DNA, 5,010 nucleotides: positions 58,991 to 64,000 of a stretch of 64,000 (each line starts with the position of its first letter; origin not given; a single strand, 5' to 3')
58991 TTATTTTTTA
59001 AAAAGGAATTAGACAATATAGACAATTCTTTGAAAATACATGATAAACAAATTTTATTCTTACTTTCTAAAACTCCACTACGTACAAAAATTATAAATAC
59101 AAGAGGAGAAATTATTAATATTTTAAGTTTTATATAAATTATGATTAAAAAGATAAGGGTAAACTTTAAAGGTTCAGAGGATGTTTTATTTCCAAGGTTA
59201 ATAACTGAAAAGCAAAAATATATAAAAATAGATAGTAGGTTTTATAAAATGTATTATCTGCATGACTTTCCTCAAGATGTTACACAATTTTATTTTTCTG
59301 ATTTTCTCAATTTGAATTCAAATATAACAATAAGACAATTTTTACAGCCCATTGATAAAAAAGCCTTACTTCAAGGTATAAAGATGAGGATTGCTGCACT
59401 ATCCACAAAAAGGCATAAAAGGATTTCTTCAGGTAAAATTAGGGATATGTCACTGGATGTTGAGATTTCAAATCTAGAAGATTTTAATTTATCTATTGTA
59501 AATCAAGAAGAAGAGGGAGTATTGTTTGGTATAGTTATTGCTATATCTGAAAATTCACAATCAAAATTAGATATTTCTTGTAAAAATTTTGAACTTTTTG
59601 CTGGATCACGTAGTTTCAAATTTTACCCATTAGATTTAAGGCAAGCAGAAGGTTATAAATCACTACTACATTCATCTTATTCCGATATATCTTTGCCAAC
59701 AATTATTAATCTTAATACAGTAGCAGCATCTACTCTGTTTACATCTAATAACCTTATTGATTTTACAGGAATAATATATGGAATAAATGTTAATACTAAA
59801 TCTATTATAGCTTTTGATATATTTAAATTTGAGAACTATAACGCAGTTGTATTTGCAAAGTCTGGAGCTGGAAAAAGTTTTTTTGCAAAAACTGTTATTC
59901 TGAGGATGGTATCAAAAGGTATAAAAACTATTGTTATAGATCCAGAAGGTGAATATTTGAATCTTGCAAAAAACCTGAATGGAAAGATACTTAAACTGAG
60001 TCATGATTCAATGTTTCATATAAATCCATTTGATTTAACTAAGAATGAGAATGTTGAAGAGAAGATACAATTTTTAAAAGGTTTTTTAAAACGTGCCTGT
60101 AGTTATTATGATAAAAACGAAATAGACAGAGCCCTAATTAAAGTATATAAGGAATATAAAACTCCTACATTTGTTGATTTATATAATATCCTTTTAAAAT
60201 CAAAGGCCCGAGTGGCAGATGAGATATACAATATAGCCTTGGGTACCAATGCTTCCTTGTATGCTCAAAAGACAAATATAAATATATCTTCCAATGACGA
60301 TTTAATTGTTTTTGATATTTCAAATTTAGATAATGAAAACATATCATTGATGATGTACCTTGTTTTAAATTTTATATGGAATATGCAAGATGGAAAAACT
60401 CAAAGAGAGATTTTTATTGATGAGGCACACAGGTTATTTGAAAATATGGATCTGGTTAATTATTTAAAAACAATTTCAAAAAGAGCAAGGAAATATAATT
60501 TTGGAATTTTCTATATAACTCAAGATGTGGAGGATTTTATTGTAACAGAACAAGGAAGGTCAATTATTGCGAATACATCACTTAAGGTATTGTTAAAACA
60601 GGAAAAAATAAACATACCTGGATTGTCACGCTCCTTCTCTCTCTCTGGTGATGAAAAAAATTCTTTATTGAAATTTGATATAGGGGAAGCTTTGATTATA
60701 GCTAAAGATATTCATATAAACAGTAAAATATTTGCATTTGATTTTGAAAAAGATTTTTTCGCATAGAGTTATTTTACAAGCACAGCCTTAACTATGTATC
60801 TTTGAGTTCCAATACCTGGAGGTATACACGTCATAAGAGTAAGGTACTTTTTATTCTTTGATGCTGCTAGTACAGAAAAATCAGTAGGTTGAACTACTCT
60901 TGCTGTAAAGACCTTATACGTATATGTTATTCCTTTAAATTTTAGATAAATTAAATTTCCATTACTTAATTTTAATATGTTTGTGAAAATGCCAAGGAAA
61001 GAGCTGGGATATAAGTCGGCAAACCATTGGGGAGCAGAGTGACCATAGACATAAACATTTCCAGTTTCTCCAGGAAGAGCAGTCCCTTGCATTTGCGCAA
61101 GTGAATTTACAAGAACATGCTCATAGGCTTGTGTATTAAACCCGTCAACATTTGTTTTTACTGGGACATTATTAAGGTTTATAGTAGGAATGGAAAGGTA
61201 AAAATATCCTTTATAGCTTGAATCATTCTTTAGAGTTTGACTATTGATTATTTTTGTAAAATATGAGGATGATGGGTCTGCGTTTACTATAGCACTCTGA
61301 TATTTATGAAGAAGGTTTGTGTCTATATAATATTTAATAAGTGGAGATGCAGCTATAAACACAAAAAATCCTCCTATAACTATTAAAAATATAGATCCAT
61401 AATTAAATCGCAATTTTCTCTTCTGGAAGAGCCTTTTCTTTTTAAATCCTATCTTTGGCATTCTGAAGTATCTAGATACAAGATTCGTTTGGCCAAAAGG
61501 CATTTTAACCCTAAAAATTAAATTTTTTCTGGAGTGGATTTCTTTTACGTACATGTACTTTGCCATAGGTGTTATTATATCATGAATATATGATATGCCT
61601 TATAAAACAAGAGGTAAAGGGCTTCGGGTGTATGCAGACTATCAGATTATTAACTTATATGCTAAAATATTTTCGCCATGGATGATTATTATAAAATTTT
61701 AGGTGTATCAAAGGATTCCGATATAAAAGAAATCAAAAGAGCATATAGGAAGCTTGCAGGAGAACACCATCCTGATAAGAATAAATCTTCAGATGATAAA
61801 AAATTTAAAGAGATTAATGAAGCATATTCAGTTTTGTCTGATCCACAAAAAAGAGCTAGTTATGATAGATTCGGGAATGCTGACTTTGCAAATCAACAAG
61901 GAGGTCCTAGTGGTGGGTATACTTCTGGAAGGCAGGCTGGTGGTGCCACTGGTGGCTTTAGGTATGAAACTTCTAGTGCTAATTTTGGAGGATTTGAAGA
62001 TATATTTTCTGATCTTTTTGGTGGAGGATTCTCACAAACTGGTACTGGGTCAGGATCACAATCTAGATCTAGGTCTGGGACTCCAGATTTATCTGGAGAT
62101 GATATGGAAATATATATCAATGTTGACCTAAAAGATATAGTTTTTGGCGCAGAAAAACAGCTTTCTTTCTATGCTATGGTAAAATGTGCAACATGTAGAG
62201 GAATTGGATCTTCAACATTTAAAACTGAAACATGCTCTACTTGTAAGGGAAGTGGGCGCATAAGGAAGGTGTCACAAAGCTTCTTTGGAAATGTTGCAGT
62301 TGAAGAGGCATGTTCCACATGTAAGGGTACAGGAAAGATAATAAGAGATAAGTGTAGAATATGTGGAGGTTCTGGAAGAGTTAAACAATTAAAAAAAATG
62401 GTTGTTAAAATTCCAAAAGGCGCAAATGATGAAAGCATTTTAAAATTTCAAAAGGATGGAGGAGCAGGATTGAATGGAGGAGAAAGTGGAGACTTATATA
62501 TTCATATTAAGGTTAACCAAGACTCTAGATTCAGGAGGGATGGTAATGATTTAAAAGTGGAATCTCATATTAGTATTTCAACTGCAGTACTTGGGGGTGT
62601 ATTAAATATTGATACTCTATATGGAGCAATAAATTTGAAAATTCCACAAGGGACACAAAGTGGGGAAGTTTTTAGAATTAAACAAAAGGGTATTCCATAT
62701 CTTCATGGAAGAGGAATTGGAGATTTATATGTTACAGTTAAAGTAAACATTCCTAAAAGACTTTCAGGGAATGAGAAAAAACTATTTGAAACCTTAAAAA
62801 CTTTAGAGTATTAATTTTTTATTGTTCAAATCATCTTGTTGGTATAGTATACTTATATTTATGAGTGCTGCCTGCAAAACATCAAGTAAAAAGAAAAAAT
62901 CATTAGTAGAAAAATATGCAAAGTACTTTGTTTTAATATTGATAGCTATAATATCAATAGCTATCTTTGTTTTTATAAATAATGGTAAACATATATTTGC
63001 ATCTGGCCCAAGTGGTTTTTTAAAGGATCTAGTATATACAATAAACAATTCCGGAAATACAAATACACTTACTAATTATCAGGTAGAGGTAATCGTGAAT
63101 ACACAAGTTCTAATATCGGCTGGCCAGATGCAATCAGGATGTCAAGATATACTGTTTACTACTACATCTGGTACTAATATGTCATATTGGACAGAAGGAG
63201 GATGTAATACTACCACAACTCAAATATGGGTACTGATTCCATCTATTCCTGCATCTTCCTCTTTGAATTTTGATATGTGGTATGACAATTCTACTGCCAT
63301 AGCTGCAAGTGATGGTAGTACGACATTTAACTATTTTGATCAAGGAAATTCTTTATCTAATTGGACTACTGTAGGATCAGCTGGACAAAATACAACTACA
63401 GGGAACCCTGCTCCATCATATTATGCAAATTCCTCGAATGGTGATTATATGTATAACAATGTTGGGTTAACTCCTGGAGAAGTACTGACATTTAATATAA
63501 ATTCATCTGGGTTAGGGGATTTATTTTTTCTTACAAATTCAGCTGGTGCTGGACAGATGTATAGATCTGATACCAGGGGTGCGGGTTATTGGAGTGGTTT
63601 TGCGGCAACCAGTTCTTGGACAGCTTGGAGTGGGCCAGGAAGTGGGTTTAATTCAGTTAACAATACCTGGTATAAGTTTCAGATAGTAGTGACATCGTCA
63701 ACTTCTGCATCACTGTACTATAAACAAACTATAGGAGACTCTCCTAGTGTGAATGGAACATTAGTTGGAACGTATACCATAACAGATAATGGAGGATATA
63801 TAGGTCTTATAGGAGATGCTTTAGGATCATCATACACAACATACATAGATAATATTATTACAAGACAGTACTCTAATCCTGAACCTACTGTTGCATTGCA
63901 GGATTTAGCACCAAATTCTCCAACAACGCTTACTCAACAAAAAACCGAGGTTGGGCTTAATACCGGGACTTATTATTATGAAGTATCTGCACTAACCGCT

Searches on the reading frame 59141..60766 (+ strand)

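Call 10: search_protein_families(library=pfam, proteins=[window:59141-60766:+], max_evalue=0.01)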
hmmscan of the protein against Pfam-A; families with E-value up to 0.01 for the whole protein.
window:59141-60766:+ (541 aa): 5 families
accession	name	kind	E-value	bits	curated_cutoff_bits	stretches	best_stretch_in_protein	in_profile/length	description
PF19044.6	P-loop_TraG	-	1.7e-19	70.2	25.8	2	374-511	201-344/413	TraG P-loop domain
PF01935.23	DUF87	-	8.6e-14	52.6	23.2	1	237-409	28-217/220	Helicase HerA, central domain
PF12846.13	AAA_10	-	2.6e-10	40.3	27.5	1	231-473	20-293/362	AAA-like domain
PF13401.12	AAA_22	-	8.5e-05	23.3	27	0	234-457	7-119/130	AAA domain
PF00270.35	DEAD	-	0.0062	16.7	26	0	231-271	13-56/167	DEAD/DEAH box helicase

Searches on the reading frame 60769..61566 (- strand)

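Call 10: search_protein_families(library=pfam, proteins=[window:60769-61566:-], max_evalue=0.01)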
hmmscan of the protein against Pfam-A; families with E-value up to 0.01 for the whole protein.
window:60769-61566:- (265 aa): 1 family
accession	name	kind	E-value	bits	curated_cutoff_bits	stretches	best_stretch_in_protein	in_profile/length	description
PF04203.18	Sortase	-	8.9e-23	80.8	26.6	1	124-264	1-125/125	Sortase domain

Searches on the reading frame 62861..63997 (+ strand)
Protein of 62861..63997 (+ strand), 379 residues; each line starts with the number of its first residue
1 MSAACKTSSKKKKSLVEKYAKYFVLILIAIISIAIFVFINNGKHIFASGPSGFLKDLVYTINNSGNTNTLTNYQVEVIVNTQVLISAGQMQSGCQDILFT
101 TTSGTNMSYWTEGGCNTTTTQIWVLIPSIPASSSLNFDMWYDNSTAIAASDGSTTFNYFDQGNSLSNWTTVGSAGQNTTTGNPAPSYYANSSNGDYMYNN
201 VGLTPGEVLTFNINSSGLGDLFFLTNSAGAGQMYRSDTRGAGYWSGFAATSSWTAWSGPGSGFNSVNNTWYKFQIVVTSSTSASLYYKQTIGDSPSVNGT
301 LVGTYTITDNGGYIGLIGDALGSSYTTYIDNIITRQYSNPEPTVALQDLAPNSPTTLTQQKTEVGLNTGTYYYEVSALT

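Call 10: search_protein_families(library=pfam, proteins=[window:62861-63997:+], max_evalue=0.01)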
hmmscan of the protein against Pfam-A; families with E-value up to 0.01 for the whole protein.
window:62861-63997:+ (379 aa): 1 family
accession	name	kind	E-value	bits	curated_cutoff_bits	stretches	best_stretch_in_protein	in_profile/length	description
PF10102.14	DUF2341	-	2.1e-15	57.4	23.4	1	94-170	2-83/84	Domain of unknown function (DUF2341)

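Call 32: search_protein_families(library=ncbifam, proteins=[window:62861-63997:+], max_evalue=0.1)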
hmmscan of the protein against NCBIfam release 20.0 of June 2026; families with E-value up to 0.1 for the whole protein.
window:62861-63997:+ (379 aa): 0 families
